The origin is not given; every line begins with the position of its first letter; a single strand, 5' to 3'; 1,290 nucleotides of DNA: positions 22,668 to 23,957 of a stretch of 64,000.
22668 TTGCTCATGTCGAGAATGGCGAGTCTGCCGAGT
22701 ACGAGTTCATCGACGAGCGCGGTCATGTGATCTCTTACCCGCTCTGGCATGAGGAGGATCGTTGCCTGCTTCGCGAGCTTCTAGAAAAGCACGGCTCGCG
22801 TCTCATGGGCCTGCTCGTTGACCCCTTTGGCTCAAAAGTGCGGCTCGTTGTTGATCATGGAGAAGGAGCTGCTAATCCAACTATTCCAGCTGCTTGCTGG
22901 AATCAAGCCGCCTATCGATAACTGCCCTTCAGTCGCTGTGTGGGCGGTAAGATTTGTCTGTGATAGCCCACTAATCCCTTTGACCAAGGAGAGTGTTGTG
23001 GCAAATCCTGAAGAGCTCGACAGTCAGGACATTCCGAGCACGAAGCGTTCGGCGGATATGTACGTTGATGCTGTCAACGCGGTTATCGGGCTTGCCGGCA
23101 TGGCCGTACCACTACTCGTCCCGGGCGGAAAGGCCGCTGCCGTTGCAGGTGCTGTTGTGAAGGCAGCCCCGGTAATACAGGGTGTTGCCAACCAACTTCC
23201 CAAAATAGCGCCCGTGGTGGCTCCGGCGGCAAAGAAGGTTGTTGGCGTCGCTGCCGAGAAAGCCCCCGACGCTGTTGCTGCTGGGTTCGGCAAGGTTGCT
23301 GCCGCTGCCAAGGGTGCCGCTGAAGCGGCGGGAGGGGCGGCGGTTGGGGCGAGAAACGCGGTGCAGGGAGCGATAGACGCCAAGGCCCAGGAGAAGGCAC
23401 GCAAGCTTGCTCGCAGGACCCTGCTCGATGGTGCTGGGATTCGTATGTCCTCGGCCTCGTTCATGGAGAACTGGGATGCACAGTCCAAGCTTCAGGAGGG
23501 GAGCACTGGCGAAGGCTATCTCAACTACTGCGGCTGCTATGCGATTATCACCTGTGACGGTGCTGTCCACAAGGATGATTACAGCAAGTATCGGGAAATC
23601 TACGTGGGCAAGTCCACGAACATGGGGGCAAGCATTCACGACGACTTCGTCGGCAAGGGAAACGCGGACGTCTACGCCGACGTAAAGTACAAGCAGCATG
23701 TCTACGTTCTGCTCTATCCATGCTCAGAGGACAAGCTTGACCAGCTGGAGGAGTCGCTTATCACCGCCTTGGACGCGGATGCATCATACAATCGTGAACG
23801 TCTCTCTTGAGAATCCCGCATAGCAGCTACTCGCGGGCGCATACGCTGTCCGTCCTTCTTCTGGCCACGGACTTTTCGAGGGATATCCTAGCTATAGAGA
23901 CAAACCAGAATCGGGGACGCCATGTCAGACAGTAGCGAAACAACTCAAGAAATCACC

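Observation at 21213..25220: Four-gene accessory cluster of unknowns containing a GIY-YIG nuclease-domain protein and shared Ala/Gly-rich repeats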

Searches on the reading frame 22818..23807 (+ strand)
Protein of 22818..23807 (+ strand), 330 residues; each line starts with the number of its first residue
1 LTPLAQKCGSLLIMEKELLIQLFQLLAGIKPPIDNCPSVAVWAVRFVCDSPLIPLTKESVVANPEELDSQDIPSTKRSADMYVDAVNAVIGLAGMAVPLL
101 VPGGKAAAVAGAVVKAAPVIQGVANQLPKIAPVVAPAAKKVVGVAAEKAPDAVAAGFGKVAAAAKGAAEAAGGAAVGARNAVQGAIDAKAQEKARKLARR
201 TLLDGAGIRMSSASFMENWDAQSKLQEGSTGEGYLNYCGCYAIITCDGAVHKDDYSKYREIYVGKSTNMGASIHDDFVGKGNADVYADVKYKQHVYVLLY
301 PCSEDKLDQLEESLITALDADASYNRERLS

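Call 3: search_protein_families(library=pfam, proteins=[window:22818-23807:+], max_evalue=0.1)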
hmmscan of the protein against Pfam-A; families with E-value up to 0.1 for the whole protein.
window:22818-23807:+ (330 aa): 0 families

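Call 4: search_protein_families(library=padloc, proteins=[window:22818-23807:+], max_evalue=0.1)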
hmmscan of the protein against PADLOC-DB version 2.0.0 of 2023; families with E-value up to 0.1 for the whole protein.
window:22818-23807:+ (330 aa): 0 families

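Call 5: search_protein_families(library=ncbifam, proteins=[window:22818-23807:+], max_evalue=0.1)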
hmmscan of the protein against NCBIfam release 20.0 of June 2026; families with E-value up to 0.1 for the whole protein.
window:22818-23807:+ (330 aa): 0 families

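Call 13: find_homologous_proteins(query=window:22998-23807:+)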
Query window:22998-23807:+ (270 aa): 79 proteins with E <= 0.001 among 8000 candidates.
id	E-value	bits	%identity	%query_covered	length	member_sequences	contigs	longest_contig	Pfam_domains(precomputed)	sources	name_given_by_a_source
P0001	2.2e-163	560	98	99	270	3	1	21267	-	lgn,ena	-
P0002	3.7e-159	546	95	100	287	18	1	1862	-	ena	-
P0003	7.8e-156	535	94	99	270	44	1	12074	-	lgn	-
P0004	5.5e-148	510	89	100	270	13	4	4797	-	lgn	-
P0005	4.4e-143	494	87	100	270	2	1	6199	-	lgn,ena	-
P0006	2.5e-142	491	88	98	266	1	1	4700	-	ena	-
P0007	2.1e-120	419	99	73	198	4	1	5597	-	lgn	-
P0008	2.2e-109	383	70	97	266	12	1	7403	-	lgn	-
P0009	1.0e-107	378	70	93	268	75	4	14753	-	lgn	-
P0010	3.6e-107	376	71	94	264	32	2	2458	-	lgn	-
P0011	6.1e-107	375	71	93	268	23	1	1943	-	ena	-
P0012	2.5e-105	370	70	94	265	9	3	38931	-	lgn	-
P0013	3.0e-105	370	70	93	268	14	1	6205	-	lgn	-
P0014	4.2e-104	366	68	98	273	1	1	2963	-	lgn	-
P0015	1.4e-103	364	71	93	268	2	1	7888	-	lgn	-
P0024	2.4e-83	298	59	96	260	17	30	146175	-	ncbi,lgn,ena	-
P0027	2.7e-81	291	60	93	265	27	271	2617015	-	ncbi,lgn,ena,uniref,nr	ncbi:hypothetical protein C2L80_12785 [Rubneribacter badeniensis]|uniref:Uncharacterized protein n=1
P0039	9.8e-76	273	56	96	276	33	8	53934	-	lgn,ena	-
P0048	1.1e-72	263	52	97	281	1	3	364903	-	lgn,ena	-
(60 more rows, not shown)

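Call 15: find_encoding_contigs(protein=P0027, flank=10000, max_places=6)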
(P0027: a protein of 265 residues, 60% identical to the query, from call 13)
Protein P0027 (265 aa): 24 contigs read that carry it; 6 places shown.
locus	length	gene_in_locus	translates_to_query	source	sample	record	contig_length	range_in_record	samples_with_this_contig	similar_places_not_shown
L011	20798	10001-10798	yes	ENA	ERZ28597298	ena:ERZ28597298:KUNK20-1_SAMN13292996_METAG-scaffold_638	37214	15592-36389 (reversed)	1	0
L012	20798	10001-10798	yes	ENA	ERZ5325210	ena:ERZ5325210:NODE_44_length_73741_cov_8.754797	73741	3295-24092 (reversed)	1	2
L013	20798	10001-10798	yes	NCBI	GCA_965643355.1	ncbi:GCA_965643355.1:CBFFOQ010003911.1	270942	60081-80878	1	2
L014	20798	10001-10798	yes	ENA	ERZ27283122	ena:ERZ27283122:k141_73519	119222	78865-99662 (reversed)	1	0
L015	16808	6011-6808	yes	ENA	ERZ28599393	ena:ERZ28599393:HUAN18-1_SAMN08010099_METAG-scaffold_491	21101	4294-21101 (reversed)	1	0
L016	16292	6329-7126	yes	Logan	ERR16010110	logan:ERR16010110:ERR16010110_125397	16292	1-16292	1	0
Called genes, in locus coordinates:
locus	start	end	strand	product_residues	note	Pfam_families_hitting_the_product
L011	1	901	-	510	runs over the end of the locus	PF00324:AA_permease, PF13520:AA_permease_2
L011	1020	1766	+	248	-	-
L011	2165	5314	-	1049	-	PF00501:AMP-binding, PF13193:AMP-binding_C (weak), PF02746:MR_MLE_N, PF13378:MR_MLE_C, PF26685:DUF8230_C (weak)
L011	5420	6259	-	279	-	PF00378:ECH_1, PF16113:ECH_2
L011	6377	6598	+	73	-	-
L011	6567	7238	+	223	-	-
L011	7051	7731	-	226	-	PF14014:DUF4230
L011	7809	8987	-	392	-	PF13411:MerR_1 (weak)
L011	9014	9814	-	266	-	-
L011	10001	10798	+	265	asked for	-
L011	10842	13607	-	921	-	PF00311:PEPcase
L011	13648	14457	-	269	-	-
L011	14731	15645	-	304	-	PF03916:NrfD, PF14589:NrfD_2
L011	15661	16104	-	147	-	PF12838:Fer4_7 (faint), PF13187:Fer4_9 (faint), PF13237:Fer4_10 (weak), PF13247:Fer4_11, PF25160:LdpA_Fe-S-bd (faint), PF00037:Fer4 (weak), PF12837:Fer4_6 (weak)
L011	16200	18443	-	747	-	PF00384:Molybdopterin, PF01568:Molydop_binding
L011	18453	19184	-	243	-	PF13237:Fer4_10 (weak), PF13247:Fer4_11, PF14697:Fer4_21 (weak), PF12838:Fer4_7 (weak), PF25160:LdpA_Fe-S-bd (weak), PF00037:Fer4 (weak), PF12797:Fer4_2 (weak), PF00037:Fer4 (weak), +7 more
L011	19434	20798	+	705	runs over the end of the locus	PF02730:AFOR_N, PF01314:AFOR_C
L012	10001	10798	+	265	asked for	-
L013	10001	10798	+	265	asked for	-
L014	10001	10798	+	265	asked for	-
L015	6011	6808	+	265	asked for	-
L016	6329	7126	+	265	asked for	-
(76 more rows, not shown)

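Call 16: find_encoding_contigs(protein=P0024, flank=10000, max_places=5)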
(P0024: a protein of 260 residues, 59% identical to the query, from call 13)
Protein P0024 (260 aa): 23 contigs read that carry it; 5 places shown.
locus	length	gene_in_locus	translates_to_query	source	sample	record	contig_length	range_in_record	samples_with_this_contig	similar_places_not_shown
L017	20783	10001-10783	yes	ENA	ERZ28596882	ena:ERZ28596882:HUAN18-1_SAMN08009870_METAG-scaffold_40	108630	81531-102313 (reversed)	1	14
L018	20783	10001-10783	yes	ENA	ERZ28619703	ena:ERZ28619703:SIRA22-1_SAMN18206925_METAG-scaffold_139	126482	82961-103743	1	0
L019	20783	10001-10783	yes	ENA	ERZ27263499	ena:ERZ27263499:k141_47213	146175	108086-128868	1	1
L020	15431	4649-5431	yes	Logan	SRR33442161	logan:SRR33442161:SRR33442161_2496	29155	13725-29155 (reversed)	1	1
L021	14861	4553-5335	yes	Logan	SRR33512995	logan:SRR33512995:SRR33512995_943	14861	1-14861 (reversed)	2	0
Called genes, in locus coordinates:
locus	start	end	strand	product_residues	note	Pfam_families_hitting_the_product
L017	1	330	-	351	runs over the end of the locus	PF01053:Cys_Met_Meta_PP (weak), PF01212:Beta_elim_lyase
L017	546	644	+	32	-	-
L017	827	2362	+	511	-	PF00682:HMGL-like, PF22617:HCS_D2, PF08502:LeuA_dimer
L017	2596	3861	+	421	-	PF00330:Aconitase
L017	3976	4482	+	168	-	PF00694:Aconitase_C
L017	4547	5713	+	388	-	PF00180:Iso_dh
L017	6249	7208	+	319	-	-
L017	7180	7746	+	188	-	-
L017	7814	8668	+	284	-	-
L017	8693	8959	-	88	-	PF12844:HTH_19, PF13560:HTH_31, PF01381:HTH_3, PF13443:HTH_26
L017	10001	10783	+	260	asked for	-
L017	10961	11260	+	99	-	PF01909:NTP_transf_2, PF18765:Polbeta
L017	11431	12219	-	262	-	PF00924:MS_channel_2nd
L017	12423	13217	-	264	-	PF02463:SMC_N (faint), PF00005:ABC_tran, PF13304:AAA_21 (faint)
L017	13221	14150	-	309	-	PF02653:BPD_transp_2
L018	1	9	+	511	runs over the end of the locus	PF00682:HMGL-like, PF22617:HCS_D2, PF08502:LeuA_dimer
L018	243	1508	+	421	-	PF00330:Aconitase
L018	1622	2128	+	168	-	PF00694:Aconitase_C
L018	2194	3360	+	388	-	PF00180:Iso_dh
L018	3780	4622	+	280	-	-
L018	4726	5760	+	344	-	PF20234:DUF6591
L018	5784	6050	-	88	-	PF12844:HTH_19, PF13560:HTH_31, PF01381:HTH_3, PF13443:HTH_26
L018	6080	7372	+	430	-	PF16127:DUF4839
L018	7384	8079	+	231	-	PF12773:DZR, PF13240:Zn_Ribbon_1 (faint), PF18912:DZR_2 (faint), PF13248:Zn_ribbon_3 (weak)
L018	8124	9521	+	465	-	PF13421:Band_7_1, PF14237:GYF_2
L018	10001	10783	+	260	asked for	-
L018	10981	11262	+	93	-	PF01909:NTP_transf_2, PF18765:Polbeta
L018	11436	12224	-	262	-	PF00924:MS_channel_2nd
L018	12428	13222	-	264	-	PF02463:SMC_N (faint), PF00005:ABC_tran, PF13304:AAA_21 (faint)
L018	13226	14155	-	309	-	PF02653:BPD_transp_2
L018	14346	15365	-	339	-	PF04392:ABC_sub_bind, PF13407:Peripla_BP_4 (faint)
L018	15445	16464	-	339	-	PF04392:ABC_sub_bind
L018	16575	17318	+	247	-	-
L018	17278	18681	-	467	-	PF01336:tRNA_anti-codon, PF00152:tRNA-synt_2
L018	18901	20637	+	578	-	PF20446:ABC_N, PF09818:ABC_ATPase, PF21117:MRB1590_C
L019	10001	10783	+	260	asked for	-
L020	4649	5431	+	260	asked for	-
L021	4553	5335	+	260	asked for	-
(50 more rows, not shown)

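Call 36: predict_structure(alignment_id=A2)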
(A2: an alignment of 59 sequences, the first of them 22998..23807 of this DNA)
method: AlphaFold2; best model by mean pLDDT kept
length: 270 residues; sequences in the alignment: 59
mean_pLDDT: 70.8   pTM: 0.63
mean pLDDT of the five models: 70.8, 69.3, 68.5, 65.7, 65.5
residues with pLDDT >= 90: 102; 70-90: 61; 50-70: 14; < 50: 93
segments of 3 or more residues with pLDDT < 50: 1-3, 5-9, 36-119
pLDDT, mean of each block of 10 residues (from residue 1): 47 73 82 54 38 37 31 37 38 36 44 46 64 81 90 97 84 90 96 91 97 98 97 97 94 92 80
secondary structure, 60 per line:
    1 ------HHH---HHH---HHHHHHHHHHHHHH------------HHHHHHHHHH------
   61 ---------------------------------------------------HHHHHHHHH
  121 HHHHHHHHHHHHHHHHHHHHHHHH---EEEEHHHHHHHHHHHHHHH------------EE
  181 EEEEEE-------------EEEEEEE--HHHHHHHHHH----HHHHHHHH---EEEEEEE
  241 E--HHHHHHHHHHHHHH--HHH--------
elements in order: H19-32 H45-54 H112-144 E148-151 H152-166 E179-186 E200-206 H209-218 H223-230 E234-241 H244-257

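Call 39: search_solved_structures(query=A2, max_evalue=10, show_alignments=2)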
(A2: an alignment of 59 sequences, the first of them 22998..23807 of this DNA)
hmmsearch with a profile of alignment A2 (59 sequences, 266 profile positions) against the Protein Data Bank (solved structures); distinct sequences matched with E-value up to 10: 30.
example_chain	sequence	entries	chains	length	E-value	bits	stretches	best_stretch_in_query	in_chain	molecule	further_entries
6v8i_CF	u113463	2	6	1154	0.0075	19.2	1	19-128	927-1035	Tape Measure Protein, gp57 | Tape measure protein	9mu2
1eq1_A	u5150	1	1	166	0.012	18.5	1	10-130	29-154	APOLIPOPHORIN-III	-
6e9z_B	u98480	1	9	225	0.074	15.9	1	21-116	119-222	DHF119 filament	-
7bqs_A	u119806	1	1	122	0.16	14.8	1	43-138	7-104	Nomur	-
1bbh_A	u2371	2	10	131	0.22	14.4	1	11-107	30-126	CYTOCHROME C'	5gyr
9cfs_A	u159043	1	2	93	0.23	14.3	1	53-126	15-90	Long regulatory protein rop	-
6u1s_A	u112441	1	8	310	0.24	14.2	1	19-135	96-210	de novo designed 16-helix transmembrane nanopore, TMHC8_R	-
8qaf_A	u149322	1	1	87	0.28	14.1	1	50-111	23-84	sc-apCC-8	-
8gji_A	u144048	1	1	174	0.3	13.9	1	51-133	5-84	GCG binder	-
4tql_A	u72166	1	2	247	0.32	13.8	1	46-138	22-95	Three helix bundle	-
8oyx_A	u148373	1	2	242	0.48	13.3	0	18-70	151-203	De novo designed soluble GPCR-like protein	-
3vrc_A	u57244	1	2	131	0.5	13.2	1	9-105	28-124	Cytochrome c'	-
8qad_A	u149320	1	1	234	0.55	13.1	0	30-106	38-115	sc-apCC-6-LLIA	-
7s5u_A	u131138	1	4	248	0.63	12.9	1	30-152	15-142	Kinesin-like protein Klp61F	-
4uos_A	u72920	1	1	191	0.65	12.8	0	20-134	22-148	DESIGNED HELICAL BUNDLE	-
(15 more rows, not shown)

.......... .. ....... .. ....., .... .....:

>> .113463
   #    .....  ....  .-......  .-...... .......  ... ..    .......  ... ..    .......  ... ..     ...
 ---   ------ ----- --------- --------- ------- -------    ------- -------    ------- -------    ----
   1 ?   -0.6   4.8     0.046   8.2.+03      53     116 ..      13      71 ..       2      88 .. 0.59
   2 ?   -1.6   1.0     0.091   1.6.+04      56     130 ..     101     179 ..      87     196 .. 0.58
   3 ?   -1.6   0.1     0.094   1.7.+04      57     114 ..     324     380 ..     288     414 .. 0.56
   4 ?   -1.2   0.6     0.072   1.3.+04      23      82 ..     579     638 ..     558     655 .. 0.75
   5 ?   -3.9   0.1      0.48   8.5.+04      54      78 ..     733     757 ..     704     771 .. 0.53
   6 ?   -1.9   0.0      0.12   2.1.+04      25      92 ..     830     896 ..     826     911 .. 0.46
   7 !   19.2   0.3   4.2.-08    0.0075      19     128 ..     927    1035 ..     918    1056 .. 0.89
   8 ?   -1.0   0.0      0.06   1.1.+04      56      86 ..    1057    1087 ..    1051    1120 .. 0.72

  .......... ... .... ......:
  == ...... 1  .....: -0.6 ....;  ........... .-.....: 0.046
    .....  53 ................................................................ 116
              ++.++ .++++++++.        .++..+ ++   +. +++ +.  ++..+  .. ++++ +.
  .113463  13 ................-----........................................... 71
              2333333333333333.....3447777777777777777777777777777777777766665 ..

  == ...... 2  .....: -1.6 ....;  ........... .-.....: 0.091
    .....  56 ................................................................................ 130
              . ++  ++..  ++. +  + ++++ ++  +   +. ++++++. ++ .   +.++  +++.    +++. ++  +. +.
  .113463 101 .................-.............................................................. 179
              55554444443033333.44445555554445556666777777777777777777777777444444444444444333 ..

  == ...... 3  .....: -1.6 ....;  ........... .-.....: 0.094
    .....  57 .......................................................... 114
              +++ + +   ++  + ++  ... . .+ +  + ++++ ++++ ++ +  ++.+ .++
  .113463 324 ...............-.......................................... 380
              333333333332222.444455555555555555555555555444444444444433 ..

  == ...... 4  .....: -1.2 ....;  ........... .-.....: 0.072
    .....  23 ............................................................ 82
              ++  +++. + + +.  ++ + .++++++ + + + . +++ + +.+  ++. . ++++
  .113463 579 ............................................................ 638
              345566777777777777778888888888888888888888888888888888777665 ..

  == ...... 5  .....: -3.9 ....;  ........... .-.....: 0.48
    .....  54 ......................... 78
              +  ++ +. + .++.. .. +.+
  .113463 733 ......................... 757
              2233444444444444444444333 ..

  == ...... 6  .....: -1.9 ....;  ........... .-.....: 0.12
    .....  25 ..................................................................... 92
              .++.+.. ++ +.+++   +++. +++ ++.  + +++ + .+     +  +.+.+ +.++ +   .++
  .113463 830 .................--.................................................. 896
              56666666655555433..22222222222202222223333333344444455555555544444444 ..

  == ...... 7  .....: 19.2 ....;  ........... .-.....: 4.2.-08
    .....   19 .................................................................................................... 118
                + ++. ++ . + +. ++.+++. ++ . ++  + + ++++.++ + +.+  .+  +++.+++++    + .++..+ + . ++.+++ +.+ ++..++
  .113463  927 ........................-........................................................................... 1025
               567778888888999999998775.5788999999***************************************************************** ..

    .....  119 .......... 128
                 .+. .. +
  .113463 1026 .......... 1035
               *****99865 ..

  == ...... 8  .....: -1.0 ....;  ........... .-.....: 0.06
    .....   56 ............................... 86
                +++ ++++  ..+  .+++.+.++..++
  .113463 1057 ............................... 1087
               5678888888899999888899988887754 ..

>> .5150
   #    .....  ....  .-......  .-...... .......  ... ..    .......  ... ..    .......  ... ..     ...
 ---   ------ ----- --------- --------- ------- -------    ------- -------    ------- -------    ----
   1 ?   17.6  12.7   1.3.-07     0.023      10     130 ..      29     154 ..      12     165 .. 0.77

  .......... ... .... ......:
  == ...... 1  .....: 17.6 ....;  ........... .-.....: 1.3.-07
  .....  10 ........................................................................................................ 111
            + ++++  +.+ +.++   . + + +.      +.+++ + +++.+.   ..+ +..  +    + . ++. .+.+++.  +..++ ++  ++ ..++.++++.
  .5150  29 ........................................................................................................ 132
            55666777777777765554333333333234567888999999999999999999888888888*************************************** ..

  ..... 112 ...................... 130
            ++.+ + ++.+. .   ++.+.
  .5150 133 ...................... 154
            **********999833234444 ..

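Call 53: search_protein_families(library=pfam, alignment_id=A2, max_evalue=1)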
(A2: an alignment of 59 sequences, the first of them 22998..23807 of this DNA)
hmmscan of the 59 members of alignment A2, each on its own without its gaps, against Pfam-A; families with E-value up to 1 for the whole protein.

A. member 1, window:22998-23807:+ (270 aa): 0 families

B. families by the number of members that match (of 59 scanned): 28 families (the first 25 are shown)
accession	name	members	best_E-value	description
PF11740.13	KfrA_N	3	0.0096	Plasmid replication region DNA-binding N-term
PF00965.23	TIMP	3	0.079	Tissue inhibitor of metalloproteinase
PF09724.14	Dcc1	2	0.023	Sister chromatid cohesion protein Dcc1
PF04888.17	SseC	2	0.03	Secretion system effector C (SseC) like family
PF10103.15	Zincin_2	2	0.089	Zincin-like metallopeptidase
PF07326.16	RCS1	2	0.11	Regulator of chromosome segregation 1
PF10824.14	T7SS_ESX_EspC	1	0.00024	Excreted virulence factor EspC, type VII ESX diderm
PF11733.13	NP1-WLL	1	0.0018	Non-capsid protein NP1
PF13604.12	AAA_30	1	0.015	AAA domain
PF01608.23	I_LWEQ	1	0.035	I/LWEQ domain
PF11034.13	Grg1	1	0.039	Glucose-repressible protein Grg1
PF01442.23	Apolipoprotein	1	0.053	Apolipoprotein A1/A4/E domain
PF05823.17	Gp-FAR-1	1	0.059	Nematode fatty acid retinoid binding protein (Gp-FAR-1)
PF09731.14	Mitofilin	1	0.062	Mitochondrial inner membrane protein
PF16548.10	FlgT_N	1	0.074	Flagellar assembly protein T, N-terminal domain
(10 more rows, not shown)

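Call 55: search_protein_families(library=phrogs, proteins=[window:22998-23807:+], max_evalue=0.1)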
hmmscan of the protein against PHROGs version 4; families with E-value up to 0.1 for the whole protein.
window:22998-23807:+ (270 aa): 0 families

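Call 79: search_dna_similar(query=window:22998-23807:+, collection=plasmids, mode=protein, max_rows=15, max_evalue=0.001)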
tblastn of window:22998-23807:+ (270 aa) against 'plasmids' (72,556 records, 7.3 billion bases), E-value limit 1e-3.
No match.

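Call 92: find_related_loci(query=A2, collection=viral_contigs, flank=6000)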
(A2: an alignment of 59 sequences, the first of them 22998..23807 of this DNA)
Query A2 (270 aa) in viral_contigs; peptide patterns used: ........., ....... (x = any residue, [..] = any of these).
24 stretches matched a pattern, but none encodes a relative of the query by tblastn (E <= 1e-3).

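Call 95: find_encoding_contigs(protein=P0048, flank=8000, max_places=2)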
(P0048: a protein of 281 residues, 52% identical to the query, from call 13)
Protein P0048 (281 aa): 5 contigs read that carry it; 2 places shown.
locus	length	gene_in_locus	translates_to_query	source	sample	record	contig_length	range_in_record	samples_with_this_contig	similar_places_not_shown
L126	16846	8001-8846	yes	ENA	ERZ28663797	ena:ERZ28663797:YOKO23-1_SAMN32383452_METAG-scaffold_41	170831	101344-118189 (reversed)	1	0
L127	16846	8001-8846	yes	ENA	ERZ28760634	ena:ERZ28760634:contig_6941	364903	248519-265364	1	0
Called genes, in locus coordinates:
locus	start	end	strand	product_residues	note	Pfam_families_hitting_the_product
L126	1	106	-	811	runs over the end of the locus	PF04879:Molybdop_Fe4S4, PF00384:Molybdopterin, PF01568:Molydop_binding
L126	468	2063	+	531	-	PF00196:GerE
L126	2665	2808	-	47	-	-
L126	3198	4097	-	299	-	PF20234:DUF6591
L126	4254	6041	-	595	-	PF00069:Pkinase, PF07714:PK_Tyr_Ser-Thr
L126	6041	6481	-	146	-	-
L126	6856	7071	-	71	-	PF13560:HTH_31, PF12844:HTH_19, PF01381:HTH_3, PF13443:HTH_26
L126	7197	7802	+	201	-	PF14014:DUF4230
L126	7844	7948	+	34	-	-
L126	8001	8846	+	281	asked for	-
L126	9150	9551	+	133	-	-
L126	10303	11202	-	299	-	PF12728:HTH_17, PF12727:PBP_like, PF13531:SBP_bac_11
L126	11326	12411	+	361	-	PF05145:AbrB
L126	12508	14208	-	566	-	PF03193:RsgA_GTPase (faint), PF00005:ABC_tran, PF02463:SMC_N (faint), PF13476:AAA_23 (faint), PF13555:AAA_29 (faint), PF13304:AAA_21 (faint), PF12848:ABC_tran_Xtn, PF00005:ABC_tran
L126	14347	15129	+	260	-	PF01812:5-FTHF_cyc-lig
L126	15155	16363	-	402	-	PF09587:PGA_cap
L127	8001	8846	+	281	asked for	-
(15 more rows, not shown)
